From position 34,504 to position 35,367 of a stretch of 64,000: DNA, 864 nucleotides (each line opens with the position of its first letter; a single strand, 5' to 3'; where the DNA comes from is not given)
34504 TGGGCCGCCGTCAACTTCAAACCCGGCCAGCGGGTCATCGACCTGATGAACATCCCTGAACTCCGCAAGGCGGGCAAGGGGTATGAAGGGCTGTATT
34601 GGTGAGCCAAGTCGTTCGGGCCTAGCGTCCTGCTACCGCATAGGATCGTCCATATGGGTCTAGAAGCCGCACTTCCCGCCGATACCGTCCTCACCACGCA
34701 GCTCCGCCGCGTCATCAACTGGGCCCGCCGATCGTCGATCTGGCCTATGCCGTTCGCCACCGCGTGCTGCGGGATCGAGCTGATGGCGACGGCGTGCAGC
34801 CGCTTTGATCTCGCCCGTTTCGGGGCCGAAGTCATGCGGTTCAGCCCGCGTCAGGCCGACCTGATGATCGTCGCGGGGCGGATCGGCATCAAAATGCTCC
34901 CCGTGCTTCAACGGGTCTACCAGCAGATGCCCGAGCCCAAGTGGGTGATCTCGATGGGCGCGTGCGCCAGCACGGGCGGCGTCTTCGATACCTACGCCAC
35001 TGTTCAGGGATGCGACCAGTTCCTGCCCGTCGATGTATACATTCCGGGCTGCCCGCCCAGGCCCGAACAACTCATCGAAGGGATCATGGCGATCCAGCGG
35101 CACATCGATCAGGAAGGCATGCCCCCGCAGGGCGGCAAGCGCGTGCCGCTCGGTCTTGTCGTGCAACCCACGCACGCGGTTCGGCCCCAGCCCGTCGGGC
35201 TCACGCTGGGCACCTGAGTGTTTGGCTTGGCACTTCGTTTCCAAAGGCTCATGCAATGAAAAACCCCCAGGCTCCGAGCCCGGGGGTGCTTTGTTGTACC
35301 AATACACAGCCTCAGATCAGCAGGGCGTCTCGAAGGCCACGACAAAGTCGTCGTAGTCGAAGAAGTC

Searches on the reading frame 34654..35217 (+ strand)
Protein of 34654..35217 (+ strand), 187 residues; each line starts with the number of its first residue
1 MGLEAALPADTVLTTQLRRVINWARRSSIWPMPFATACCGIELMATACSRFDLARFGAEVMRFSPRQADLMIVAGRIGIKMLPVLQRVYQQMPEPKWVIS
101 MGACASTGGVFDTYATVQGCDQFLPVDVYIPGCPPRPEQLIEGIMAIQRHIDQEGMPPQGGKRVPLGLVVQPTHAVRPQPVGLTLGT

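Call 85: search_protein_families(library=pfam, proteins=[window:34654-35217:+], max_evalue=0.001)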
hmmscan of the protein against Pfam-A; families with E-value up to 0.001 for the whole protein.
window:34654-35217:+ (187 aa): 1 family
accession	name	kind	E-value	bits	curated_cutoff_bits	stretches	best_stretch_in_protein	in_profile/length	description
PF01058.29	Oxidored_q6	-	5.2e-29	101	27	1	38-147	1-128/128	NADH ubiquinone oxidoreductase, 20 Kd subunit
